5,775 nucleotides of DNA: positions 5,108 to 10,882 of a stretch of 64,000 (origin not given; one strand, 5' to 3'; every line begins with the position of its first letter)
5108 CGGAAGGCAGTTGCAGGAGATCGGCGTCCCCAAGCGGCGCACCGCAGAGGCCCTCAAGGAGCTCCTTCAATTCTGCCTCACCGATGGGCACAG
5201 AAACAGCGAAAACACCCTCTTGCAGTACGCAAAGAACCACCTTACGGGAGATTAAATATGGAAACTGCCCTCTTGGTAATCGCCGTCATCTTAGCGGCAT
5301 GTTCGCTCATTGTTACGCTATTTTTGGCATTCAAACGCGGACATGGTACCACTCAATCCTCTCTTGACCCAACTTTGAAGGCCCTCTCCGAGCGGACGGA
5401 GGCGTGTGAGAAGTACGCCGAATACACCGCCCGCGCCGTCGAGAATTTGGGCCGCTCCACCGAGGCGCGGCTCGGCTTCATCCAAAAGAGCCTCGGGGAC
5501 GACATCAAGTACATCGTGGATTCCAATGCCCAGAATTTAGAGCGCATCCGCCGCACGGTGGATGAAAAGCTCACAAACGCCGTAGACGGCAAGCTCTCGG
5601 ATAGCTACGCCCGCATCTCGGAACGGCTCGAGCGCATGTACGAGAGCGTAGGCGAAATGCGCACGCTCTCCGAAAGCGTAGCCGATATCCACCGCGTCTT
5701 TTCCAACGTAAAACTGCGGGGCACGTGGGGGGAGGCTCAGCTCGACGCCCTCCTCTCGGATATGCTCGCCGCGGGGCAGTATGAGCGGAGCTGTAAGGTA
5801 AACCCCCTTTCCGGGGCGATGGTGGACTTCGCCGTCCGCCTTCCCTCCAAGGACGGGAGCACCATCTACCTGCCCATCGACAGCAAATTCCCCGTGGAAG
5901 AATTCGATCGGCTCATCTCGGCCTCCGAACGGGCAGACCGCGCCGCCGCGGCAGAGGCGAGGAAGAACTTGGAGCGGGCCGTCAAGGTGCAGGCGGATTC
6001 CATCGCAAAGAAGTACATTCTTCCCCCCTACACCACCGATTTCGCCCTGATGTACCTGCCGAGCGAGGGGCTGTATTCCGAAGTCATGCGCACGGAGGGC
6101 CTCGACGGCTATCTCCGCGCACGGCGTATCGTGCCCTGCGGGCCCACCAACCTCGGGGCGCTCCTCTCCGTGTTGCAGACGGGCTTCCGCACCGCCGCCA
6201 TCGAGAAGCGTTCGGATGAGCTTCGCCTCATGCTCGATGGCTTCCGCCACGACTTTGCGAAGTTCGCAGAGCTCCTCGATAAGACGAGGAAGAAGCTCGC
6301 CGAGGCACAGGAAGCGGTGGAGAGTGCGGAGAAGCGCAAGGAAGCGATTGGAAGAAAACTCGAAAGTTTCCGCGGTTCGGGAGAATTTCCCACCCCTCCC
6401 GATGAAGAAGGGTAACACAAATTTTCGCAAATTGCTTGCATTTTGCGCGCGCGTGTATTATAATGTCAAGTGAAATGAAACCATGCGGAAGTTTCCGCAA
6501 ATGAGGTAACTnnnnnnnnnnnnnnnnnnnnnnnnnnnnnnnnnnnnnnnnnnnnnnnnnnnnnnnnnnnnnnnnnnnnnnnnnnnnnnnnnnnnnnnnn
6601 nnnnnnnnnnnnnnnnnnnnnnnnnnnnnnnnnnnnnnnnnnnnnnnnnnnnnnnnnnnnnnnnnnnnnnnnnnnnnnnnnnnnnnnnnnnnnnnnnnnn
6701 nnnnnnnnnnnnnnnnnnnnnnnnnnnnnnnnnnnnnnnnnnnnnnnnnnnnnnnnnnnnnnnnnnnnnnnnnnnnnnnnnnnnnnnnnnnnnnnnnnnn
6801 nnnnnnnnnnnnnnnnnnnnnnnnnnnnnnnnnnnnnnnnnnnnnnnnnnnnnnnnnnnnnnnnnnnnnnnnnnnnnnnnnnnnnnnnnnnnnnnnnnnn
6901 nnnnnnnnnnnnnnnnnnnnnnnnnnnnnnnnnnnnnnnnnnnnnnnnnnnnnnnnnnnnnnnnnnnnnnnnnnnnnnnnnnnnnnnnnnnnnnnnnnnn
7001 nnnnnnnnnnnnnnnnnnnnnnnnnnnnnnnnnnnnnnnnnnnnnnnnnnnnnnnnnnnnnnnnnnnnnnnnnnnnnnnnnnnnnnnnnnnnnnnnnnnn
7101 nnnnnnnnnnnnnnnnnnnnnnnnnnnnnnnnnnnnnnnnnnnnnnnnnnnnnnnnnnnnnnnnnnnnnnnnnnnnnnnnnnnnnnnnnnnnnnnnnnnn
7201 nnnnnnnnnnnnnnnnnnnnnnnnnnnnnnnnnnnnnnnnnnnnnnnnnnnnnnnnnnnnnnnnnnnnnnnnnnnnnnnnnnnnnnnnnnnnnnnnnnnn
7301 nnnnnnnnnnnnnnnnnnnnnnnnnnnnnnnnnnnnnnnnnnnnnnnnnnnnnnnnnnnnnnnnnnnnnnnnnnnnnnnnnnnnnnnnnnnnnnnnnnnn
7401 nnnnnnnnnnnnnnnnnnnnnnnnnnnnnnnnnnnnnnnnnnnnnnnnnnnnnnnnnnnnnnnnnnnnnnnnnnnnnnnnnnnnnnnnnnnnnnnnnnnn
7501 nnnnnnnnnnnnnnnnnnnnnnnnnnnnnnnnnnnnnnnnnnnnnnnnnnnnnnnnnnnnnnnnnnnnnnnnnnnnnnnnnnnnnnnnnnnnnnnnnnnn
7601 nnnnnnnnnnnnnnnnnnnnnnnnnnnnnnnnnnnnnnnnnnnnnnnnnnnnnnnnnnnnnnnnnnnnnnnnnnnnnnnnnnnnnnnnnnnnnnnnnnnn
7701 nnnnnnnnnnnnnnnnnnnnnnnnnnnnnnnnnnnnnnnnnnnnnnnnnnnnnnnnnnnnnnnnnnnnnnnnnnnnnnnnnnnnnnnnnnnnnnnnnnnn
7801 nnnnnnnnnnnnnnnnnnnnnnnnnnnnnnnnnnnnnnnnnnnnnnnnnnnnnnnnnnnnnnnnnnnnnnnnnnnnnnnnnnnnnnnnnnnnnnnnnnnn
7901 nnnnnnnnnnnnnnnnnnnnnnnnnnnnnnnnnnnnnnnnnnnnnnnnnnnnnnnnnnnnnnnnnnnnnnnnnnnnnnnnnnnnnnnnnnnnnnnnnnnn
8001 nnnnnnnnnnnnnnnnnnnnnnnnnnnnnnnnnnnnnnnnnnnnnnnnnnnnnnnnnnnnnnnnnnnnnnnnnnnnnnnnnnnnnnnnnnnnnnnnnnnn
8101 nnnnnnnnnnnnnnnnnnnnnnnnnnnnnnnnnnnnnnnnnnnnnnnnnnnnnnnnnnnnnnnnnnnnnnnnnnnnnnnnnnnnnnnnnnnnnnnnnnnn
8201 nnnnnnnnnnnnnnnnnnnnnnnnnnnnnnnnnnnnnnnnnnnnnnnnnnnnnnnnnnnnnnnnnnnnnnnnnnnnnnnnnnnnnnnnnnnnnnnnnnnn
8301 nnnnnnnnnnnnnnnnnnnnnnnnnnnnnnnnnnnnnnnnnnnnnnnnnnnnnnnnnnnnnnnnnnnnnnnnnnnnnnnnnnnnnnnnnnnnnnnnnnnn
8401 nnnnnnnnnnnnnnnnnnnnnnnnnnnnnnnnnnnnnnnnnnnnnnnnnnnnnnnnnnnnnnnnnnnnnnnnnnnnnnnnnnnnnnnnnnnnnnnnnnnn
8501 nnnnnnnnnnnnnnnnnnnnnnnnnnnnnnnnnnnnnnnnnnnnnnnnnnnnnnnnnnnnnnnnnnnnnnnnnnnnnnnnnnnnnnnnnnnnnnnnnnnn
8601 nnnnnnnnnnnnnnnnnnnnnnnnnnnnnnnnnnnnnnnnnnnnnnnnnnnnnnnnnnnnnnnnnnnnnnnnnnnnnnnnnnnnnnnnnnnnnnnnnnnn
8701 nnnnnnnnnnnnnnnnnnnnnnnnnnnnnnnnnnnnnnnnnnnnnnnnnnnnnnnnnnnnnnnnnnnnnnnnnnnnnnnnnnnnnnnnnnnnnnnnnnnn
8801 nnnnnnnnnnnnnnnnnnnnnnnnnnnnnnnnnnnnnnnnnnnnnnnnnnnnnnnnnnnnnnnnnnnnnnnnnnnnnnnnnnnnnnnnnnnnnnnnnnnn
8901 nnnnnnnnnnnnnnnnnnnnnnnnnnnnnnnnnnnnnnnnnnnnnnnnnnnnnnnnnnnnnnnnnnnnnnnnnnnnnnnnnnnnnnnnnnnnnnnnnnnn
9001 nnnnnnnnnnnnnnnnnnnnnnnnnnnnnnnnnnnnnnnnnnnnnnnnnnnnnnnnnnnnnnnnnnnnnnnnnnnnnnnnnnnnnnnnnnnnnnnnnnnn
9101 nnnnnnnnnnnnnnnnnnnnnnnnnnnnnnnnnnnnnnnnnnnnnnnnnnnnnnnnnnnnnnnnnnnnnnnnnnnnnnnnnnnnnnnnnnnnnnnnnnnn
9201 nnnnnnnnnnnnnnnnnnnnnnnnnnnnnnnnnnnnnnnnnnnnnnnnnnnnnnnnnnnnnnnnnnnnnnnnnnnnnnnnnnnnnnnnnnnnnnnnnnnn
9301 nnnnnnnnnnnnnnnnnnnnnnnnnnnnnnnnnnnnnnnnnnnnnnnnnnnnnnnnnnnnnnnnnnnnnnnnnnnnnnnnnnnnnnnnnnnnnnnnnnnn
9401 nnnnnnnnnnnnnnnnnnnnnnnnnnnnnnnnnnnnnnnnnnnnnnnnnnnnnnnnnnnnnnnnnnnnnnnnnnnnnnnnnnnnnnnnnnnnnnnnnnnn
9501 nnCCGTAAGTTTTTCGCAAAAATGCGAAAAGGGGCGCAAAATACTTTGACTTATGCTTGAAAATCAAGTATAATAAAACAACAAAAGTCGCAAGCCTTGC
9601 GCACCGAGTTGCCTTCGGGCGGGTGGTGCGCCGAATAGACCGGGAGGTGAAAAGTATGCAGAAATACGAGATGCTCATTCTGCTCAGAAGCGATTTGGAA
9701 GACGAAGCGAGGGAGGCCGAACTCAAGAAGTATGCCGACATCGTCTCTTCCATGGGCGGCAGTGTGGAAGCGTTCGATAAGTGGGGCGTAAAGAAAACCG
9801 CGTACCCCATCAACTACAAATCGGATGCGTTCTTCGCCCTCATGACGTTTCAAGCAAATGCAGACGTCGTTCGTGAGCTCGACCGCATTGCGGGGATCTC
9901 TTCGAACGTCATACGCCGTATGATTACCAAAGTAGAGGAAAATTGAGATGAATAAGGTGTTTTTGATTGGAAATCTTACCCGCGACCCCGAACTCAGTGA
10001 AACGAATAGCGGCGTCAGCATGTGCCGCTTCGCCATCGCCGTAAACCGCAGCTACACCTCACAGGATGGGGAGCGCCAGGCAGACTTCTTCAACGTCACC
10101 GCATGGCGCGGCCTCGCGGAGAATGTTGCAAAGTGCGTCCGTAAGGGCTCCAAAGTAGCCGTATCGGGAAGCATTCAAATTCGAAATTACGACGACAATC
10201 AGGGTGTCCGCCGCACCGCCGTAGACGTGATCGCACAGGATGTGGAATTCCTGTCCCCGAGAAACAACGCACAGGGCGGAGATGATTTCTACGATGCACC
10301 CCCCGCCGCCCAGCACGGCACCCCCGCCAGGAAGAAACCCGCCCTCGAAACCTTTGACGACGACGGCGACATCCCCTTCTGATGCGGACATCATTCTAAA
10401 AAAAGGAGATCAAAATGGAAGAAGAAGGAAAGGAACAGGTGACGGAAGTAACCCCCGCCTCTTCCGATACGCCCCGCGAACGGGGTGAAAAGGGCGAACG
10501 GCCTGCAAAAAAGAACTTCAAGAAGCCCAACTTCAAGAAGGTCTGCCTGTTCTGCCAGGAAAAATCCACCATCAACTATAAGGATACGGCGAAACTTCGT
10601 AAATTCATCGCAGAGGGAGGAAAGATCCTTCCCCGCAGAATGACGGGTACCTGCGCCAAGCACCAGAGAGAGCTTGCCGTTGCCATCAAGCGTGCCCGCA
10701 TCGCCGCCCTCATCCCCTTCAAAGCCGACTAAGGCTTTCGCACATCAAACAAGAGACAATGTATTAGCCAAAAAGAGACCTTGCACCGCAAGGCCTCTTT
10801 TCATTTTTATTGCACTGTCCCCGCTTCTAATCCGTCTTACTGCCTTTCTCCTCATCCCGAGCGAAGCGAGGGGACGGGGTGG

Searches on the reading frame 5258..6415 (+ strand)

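Call 88: search_protein_families(library=pfam, proteins=[window:5258-6415:+])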
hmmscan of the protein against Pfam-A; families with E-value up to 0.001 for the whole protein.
window:5258-6415:+ (385 aa): 1 family
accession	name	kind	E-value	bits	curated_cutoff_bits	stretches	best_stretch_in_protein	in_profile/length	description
PF02646.22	RmuC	-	2.4e-59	201.3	26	1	92-373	1-283/291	RmuC family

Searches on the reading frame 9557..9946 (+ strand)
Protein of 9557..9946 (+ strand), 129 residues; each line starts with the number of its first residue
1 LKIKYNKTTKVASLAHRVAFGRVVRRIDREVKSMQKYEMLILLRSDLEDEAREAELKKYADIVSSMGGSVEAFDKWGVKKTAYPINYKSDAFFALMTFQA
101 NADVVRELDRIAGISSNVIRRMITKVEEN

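Call 88: search_protein_families(library=pfam, proteins=[window:9557-9946:+])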
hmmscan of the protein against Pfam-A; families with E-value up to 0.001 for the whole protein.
window:9557-9946:+ (129 aa): 1 family
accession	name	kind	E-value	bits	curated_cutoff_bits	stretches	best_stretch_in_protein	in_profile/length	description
PF01250.22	Ribosomal_S6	-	4.8e-25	88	27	1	36-125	1-90/90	Ribosomal protein S6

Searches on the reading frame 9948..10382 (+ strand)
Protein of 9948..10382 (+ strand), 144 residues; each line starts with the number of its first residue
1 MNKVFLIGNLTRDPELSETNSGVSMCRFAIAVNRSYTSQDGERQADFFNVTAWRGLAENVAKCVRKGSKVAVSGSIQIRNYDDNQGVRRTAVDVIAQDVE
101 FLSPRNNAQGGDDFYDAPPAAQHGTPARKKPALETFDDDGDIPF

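Call 88: search_protein_families(library=pfam, proteins=[window:9948-10382:+])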
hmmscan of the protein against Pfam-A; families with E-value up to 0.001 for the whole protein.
window:9948-10382:+ (144 aa): 1 family
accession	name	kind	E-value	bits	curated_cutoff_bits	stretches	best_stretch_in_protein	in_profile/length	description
PF00436.31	SSB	-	1.5e-34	118.6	26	1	1-102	1-104/104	Single-strand binding protein family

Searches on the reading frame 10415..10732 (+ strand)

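Call 11: search_protein_families(library=pfam, proteins=[window:10415-10732:+])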
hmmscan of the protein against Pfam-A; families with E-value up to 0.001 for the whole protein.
window:10415-10732:+ (105 aa): 1 family
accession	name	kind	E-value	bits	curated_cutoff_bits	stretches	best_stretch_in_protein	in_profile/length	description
PF01084.26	Ribosomal_S18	-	4.5e-25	87.9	21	1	50-100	2-52/52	Ribosomal protein S18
